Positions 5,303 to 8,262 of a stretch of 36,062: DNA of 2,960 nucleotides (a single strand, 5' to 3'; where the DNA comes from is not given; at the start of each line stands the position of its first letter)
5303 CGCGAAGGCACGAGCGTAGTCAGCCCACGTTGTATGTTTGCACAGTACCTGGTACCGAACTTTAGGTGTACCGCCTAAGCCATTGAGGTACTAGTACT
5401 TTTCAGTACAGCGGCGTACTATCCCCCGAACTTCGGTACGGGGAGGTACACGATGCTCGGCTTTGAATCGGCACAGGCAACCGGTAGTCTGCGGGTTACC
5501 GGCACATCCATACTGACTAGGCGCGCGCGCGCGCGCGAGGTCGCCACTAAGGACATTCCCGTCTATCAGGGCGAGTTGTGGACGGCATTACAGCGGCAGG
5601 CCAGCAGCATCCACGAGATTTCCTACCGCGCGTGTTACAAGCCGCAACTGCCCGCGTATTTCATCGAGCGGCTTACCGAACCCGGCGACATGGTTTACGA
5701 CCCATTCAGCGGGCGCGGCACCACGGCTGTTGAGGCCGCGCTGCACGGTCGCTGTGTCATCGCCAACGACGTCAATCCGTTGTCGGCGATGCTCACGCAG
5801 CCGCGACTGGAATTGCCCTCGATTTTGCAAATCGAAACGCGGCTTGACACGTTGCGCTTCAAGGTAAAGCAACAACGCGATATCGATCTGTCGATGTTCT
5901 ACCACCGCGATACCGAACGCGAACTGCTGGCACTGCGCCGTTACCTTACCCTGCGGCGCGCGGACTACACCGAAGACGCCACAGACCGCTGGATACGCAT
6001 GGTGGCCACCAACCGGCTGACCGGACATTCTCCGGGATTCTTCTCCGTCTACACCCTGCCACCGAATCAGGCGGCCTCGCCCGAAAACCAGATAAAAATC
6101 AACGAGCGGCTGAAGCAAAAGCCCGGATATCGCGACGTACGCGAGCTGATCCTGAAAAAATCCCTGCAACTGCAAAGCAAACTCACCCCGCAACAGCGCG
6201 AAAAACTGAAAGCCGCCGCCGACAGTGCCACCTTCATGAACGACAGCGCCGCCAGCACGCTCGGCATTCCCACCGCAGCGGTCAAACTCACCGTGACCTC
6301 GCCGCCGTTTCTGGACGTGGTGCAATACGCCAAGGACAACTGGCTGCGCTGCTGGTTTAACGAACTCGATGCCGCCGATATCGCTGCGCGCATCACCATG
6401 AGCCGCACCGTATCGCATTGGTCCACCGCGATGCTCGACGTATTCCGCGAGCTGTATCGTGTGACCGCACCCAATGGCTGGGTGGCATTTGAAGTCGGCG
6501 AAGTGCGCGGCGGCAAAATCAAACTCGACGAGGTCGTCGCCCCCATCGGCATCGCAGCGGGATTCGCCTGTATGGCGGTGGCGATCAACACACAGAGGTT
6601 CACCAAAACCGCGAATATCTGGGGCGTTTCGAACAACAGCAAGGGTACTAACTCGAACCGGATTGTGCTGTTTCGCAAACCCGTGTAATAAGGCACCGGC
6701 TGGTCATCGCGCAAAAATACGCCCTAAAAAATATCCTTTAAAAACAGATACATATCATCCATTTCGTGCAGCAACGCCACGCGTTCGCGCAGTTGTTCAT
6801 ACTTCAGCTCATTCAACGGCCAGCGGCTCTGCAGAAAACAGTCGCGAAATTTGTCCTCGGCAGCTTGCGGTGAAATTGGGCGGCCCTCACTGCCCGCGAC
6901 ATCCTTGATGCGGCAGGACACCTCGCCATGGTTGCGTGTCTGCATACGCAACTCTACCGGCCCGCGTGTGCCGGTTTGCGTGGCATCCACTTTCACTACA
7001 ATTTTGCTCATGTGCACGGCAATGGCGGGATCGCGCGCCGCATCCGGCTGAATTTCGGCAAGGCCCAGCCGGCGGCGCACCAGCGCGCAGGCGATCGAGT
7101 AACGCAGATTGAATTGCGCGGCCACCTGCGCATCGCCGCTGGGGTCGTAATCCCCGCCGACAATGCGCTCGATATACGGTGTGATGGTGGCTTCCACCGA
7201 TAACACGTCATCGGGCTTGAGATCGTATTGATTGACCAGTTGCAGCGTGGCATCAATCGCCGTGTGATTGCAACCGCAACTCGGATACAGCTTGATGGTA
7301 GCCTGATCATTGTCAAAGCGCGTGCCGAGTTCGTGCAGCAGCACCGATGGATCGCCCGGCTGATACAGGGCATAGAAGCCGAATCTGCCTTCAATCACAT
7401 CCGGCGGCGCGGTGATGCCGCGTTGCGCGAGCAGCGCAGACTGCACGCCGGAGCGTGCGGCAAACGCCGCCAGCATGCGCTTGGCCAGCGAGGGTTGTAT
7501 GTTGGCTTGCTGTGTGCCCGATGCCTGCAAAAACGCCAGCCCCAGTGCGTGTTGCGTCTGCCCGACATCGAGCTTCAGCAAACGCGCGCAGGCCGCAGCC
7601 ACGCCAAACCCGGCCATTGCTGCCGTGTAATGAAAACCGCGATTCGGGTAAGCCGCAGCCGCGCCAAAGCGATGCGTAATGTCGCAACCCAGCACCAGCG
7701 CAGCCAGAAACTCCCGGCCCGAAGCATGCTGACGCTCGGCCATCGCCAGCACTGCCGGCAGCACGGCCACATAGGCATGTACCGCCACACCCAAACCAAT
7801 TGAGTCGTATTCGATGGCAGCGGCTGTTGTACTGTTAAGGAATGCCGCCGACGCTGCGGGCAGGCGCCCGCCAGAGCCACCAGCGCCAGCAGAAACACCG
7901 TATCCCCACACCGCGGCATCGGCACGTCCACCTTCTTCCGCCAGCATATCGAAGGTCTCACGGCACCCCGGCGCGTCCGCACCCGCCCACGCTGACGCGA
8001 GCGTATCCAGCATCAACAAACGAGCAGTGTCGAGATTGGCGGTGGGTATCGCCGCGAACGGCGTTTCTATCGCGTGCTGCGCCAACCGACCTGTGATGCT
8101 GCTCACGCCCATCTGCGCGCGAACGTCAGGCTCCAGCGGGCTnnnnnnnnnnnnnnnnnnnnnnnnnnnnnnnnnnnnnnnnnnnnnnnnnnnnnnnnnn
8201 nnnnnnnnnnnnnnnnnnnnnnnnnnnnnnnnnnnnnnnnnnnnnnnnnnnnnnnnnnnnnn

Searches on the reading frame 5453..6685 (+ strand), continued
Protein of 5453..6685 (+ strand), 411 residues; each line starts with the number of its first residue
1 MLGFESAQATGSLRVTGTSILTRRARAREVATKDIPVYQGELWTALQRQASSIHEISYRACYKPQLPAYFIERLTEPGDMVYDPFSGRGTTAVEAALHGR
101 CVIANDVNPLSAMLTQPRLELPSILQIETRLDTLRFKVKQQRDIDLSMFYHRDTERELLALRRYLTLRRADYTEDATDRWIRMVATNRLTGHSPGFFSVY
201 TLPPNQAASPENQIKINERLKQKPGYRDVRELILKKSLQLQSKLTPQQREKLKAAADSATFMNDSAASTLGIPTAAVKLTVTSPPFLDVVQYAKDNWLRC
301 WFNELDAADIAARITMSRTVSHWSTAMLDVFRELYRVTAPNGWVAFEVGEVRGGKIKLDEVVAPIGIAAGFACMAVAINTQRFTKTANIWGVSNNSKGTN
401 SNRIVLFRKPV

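Call 66: find_encoding_contigs(protein=P0181, flank=2500, max_places=2)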
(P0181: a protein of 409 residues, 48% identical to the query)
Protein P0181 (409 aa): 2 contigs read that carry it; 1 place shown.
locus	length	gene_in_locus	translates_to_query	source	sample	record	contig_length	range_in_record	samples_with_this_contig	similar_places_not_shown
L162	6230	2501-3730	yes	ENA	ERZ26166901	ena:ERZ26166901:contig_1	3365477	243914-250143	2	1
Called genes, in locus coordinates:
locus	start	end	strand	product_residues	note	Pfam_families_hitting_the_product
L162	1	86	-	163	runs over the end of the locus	-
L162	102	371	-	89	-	-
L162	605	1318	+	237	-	-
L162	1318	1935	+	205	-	-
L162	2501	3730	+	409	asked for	PF01555:N6_N4_Mtase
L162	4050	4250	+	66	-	-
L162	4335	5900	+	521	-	PF20154:LNT_N, PF00795:CN_hydrolase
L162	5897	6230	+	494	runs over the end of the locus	PF07992:Pyr_redox_2 (weak), PF00070:Pyr_redox (faint), PF01266:DAO (faint), PF01593:Amino_oxidase, PF13450:NAD_binding_8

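Call 67: find_encoding_contigs(protein=P0223, flank=2500, max_places=2)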
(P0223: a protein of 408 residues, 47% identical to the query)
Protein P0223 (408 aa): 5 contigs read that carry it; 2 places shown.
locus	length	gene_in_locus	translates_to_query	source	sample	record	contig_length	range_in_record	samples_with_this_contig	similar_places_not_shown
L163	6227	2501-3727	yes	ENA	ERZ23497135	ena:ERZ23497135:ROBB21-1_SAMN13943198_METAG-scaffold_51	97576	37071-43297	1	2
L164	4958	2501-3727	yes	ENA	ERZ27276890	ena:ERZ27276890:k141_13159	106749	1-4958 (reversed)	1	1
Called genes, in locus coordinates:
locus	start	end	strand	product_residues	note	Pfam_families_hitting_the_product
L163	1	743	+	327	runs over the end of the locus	PF00145:DNA_methylase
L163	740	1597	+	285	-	PF09015:NgoMIV_restric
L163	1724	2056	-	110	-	PF21716:dnstrm_HI1420, PF01381:HTH_3 (weak)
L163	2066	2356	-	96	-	-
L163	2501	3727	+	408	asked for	PF01555:N6_N4_Mtase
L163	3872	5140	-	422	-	-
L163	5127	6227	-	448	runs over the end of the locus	-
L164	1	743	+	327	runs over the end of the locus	PF00145:DNA_methylase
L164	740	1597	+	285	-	PF09015:NgoMIV_restric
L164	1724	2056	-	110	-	PF21716:dnstrm_HI1420, PF01381:HTH_3 (weak)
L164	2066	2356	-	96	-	-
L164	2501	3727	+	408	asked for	PF01555:N6_N4_Mtase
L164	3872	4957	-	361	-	?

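Call 83: list_cluster_members(proteins=[P0167, P0034, P0081, P0148, P0194, P0125])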
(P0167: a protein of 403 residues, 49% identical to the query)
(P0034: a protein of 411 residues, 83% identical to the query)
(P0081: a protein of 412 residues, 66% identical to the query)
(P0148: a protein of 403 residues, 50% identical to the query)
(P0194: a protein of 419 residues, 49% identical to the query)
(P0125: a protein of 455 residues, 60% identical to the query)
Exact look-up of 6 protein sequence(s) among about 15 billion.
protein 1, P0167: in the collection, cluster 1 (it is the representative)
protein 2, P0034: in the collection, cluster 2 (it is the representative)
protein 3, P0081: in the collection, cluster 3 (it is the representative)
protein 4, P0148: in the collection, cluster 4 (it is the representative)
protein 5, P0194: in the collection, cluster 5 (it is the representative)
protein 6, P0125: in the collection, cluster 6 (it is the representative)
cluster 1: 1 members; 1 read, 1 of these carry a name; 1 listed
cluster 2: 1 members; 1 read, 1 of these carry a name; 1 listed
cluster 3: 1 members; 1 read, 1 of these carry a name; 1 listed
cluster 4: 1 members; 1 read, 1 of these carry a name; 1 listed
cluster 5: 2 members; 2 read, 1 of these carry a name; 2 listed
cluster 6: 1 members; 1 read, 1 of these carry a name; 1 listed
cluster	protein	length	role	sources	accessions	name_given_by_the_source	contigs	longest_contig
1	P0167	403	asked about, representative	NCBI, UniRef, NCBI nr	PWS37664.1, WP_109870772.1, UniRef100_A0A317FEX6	DNA modification methylase [Falsiroseomonas bella] | site-specific DNA-methyltransferase (adenine-specific) n=1 Tax=Falsiroseomonas bella ... | DNA methyltransferase [Falsiroseomonas bella]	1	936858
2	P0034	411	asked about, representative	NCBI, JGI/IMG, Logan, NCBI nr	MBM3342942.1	MAG: site-specific DNA-methyltransferase [Betaproteobacteria bacterium] | site-specific DNA-methyltransferase [Betaproteobacteria bacterium]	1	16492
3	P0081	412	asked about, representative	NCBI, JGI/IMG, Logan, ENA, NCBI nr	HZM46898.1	MAG TPA: DNA methyltransferase [Burkholderiales bacterium] | hypothetical protein | DNA methyltransferase [Burkholderiales bacterium]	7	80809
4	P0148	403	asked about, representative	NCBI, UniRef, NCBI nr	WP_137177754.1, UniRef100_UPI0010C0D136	DNA methyltransferase [Roseomonas sp. AR75] | DNA methyltransferase n=1 Tax=Roseomonas sp. AR75 TaxID=2562311 RepID=UPI0010C0D136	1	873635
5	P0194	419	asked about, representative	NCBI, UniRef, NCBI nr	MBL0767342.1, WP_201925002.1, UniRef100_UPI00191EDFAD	hypothetical protein JI743_00810 [Sphingopyxis sp. DHUNG17] | DNA methyltransferase n=1 Tax=Sphingopyxis jiangsuensis TaxID=2871171 RepID=UPI00191EDFAD | DNA methyltransferase [Sphingopyxis lutea]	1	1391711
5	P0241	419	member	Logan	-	-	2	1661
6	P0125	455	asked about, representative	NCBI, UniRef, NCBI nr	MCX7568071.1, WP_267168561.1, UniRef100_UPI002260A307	DNA methyltransferase [Sulfitobacter sp. F26169L] | DNA methyltransferase n=1 Tax=Sulfitobacter sp. F26169L TaxID=2996015 RepID=UPI002260A307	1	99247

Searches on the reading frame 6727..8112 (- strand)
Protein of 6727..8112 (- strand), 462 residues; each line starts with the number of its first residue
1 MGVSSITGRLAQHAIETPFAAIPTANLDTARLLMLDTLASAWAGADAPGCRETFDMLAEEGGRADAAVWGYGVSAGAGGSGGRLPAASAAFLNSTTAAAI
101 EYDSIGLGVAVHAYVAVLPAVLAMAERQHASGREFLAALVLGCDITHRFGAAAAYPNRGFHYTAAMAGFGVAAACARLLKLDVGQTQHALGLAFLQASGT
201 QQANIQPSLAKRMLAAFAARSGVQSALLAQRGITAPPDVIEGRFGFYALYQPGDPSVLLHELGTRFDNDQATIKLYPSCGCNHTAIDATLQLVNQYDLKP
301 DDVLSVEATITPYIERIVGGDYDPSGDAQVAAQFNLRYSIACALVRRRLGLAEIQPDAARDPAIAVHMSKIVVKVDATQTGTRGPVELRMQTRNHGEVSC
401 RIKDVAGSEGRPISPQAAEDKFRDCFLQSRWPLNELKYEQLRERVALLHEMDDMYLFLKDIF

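Call 4: search_protein_families(library=pfam, proteins=[window:6727-8112:-], max_evalue=0.01)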
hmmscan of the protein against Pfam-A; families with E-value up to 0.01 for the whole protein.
window:6727-8112:- (462 aa): 2 families
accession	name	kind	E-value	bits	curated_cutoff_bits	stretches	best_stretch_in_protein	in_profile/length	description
PF03972.19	MmgE_PrpD_N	-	1.4e-52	178.8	32.1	1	9-253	2-238/244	MmgE/PrpD N-terminal domain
PF19305.4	MmgE_PrpD_C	-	3.5e-22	79.5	32.1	1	276-425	1-151/173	MmgE/PrpD C-terminal domain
